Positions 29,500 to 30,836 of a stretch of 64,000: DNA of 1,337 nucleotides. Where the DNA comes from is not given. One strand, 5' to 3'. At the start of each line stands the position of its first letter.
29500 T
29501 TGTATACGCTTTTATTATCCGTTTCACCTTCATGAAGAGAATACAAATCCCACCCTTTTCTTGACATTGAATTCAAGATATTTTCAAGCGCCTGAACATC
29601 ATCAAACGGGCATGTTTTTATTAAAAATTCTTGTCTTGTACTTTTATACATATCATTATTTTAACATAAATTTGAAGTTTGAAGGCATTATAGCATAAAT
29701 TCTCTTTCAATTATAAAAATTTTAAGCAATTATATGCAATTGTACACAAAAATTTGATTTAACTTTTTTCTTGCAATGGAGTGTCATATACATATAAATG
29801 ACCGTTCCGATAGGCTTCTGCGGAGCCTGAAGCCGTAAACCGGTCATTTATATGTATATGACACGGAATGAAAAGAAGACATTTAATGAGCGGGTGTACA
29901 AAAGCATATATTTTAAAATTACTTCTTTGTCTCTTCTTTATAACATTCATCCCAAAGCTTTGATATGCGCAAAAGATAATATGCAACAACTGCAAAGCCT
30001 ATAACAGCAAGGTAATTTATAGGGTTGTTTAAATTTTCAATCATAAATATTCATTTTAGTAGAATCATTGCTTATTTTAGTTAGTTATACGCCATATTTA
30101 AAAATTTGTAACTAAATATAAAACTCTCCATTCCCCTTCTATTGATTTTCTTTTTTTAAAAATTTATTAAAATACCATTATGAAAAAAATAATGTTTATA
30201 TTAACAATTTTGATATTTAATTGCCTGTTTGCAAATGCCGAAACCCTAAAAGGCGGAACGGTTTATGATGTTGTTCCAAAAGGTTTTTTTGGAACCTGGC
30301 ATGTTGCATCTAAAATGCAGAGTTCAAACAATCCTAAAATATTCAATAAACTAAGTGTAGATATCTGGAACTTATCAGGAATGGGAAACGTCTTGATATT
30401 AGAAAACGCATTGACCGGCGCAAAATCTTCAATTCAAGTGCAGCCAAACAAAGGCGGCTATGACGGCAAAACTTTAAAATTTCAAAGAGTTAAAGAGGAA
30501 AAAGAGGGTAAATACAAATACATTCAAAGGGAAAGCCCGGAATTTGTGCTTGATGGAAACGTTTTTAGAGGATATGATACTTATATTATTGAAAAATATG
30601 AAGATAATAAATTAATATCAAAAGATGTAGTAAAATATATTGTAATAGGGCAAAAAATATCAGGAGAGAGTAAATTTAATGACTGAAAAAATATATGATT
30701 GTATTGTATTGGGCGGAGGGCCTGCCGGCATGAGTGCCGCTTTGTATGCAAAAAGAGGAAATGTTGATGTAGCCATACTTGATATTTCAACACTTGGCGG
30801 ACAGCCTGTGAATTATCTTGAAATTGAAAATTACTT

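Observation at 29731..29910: Dispersed ~180-nt extended-hairpin element (copy A): conserved loop and flank motifs with compensatory central-stem differences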

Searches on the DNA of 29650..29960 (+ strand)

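Call 18: search_rna_families(source=window, start=29650, end=29960, threshold=evalue, max_evalue=10)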
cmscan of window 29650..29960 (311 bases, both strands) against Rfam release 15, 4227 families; matches with E-value up to 10: 8.
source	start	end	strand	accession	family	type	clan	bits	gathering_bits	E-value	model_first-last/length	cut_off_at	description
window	29782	29863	-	RF04176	mir-3149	Gene; miRNA;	-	28.7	100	0.0014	1-83/83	no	mir-3149 microRNA precursor family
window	29779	29866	+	RF02021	mir-3179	Gene; miRNA;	-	26.8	90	0.0039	1-84/84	no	mir-3179 microRNA precursor family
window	29786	29859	-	RF04263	MIR2593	Gene; miRNA;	-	19.9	96.2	0.6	1-116/116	no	MIR2593 microRNA precursor family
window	29740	29851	+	RF02319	TtnuHACA12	Gene; snRNA; snoRNA; HACA-box;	-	19.6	80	1.8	1-131/131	no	Tetrahymena snoRNA TtnuHACA12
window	29731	29797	-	RF00338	snoR53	Gene; snRNA; snoRNA; CD-box;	CL00080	18.3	70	6.8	1-91/91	no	Small nucleolar RNA snR53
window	29783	29862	-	RF03524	mir-3174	Gene; miRNA;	-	18.2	100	0.33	1-87/87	no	mir-3174 microRNA precursor family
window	29861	29940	+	RF02907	patAB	Cis-reg; leader;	-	16.7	92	4.6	1-57/57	no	patAB leader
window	29778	29867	-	RF04170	MIR7723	Gene; miRNA;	-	13.9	200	2.6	1-235/235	no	MIR7723 microRNA precursor family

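Call 74: build_rna_model(alignment_id=A9)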
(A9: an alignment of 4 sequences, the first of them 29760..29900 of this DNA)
Model R1 built from alignment A9 (4 sequences, 152 columns); structure: RNAalifold consensus.
model positions 141; base pairs 45; branch points 1; effective number of sequences 1.35; information 0.589 bits per position. Calibrated on 0.2 Mb of random sequence (short: E-values are rough).
structure used (alignment columns):
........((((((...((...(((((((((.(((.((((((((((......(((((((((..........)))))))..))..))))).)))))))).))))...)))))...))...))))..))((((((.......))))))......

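Call 75: search_with_rna_model(model_id=R1, source=window, filters=off, max_evalue=10)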
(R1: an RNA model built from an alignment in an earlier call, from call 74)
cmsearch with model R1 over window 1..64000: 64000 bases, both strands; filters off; matches with E-value up to 10: 36.
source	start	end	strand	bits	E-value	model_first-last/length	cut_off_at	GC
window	53014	53153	+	149.9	2.4e-29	1-141/141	no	0.32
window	29760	29900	+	136.9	1.3e-26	1-141/141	no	0.4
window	40538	40679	-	136.8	1.3e-26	1-141/141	no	0.3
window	53012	53138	-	51.6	1.2e-08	1-141/141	no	0.31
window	29745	29885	-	47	1.1e-07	1-141/141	no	0.36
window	40557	40694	+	32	0.00016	1-141/141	no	0.29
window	44714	44754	+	15.5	0.48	1-141/141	no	0.44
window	18802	18849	+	15.1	0.57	1-141/141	no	0.25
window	29448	29538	-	13.3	1.4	1-141/141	no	0.31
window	33709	33802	-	12.8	1.7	1-141/141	no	0.3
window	46578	46650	-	12.3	2.3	1-141/141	no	0.41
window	36494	36578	-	12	2.5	22-105/141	no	0.26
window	50942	51000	-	11.9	2.6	1-141/141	no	0.27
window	38434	38525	+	11.8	2.8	1-141/141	no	0.34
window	17793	17835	+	11.8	2.8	1-141/141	no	0.26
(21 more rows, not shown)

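Call 76: search_with_rna_model(model_id=R1, sources=[L011, L117, L118, L119, L120, L121, L122, L123, L124, L125, L126, L127, L128, L129, L130, L131, L132, L133, L134, L135, L136, L137, L138, L139, L140, L141, L142, L143, L144, L145], max_evalue=10)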
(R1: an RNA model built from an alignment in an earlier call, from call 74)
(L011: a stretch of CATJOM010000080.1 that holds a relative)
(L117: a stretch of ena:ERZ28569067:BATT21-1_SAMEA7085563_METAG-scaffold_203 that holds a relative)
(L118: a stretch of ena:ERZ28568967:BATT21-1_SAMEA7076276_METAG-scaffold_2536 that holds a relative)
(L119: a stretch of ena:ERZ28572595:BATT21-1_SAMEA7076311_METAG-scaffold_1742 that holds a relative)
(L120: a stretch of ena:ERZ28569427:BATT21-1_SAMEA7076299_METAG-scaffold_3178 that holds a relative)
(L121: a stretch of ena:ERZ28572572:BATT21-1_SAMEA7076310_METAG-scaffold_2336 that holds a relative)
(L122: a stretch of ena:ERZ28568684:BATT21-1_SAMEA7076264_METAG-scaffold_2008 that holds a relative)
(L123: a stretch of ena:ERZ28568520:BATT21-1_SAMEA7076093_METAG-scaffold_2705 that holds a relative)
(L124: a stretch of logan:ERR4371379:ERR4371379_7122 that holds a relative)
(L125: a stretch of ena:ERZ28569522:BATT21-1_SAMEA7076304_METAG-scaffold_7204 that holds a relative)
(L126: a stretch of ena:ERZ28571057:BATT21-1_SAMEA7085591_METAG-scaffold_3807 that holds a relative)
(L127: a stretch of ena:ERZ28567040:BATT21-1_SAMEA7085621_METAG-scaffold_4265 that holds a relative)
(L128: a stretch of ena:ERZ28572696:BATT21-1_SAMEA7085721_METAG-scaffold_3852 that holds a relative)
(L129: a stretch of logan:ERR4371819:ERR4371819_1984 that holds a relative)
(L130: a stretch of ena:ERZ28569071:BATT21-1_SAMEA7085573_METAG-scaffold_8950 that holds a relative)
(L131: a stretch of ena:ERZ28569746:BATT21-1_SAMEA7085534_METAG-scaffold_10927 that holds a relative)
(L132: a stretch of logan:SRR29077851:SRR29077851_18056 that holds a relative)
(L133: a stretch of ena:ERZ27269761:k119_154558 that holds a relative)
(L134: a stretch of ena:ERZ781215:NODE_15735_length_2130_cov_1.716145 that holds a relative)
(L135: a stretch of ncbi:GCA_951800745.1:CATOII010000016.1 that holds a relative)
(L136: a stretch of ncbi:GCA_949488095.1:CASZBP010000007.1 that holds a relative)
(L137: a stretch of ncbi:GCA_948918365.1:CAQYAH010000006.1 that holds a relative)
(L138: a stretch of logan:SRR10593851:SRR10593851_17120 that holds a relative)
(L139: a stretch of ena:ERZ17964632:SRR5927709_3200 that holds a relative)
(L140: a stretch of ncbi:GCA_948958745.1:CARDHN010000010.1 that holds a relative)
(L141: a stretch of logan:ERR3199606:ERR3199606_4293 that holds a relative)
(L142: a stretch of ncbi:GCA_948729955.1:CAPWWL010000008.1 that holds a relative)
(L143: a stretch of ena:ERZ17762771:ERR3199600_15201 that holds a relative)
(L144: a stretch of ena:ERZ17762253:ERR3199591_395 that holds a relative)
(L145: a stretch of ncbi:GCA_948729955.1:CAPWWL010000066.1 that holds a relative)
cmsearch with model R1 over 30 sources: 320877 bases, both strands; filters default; matches with E-value up to 10: 7.
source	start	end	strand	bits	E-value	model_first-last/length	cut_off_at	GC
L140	616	755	+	149.9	1.2e-28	1-141/141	no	0.32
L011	2958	3102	-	127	7.9e-24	1-141/141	no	0.34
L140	614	740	-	51.6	5.8e-08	1-141/141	no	0.31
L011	2973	3117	+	21.2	0.14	1-141/141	no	0.32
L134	394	438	+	14.9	3.1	1-141/141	no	0.24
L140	19158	19217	-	14.7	3.5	1-141/141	no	0.23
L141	11648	11707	-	14.7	3.5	1-141/141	no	0.23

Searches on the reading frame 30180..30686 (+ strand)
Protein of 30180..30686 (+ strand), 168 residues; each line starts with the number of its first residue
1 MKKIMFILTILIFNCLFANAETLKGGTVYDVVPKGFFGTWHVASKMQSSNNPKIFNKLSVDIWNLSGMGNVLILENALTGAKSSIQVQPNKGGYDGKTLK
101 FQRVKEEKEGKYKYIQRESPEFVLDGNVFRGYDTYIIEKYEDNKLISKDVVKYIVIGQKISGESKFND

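Call 24: search_protein_families(library=pfam, proteins=[window:30180-30686:+])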
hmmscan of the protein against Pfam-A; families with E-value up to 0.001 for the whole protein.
window:30180-30686:+ (168 aa): 0 families

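Call 78: find_encoding_contigs(protein=window:30180-30686:+, flank=3000, max_places=10)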
Protein window:30180-30686:+ (168 aa): 8 contigs read that carry it; 2 places shown.
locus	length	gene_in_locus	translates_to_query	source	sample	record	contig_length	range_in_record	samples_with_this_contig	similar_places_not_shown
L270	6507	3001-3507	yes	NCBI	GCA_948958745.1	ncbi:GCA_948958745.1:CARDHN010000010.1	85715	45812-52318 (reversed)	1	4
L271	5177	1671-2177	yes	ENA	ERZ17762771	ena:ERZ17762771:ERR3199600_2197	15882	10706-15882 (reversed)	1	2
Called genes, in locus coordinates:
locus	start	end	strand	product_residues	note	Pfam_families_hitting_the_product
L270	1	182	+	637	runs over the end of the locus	PF01590:GAF (faint), PF00990:GGDEF, PF13487:HD_5, PF01966:HD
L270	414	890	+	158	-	-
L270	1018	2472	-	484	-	PF00771:FHIPEP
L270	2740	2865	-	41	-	-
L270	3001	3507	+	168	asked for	-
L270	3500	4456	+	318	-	PF01134:GIDA (faint), PF03486:HI0933_like (faint), PF07992:Pyr_redox_2, PF13738:Pyr_redox_3, PF00070:Pyr_redox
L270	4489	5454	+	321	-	PF08240:ADH_N, PF16912:Glu_dehyd_C (weak), PF00107:ADH_zinc_N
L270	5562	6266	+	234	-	-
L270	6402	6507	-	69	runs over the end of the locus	-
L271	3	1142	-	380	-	?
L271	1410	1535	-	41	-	-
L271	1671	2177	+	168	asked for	-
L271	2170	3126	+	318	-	PF01134:GIDA (faint), PF03486:HI0933_like (faint), PF07992:Pyr_redox_2, PF13738:Pyr_redox_3, PF00070:Pyr_redox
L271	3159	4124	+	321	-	PF08240:ADH_N, PF16912:Glu_dehyd_C (weak), PF00107:ADH_zinc_N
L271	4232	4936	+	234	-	-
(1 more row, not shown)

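Call 87: search_protein_families(library=ncbifam, proteins=[window:30180-30686:+], max_evalue=0.01)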
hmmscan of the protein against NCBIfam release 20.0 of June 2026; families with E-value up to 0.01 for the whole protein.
window:30180-30686:+ (168 aa): 0 families
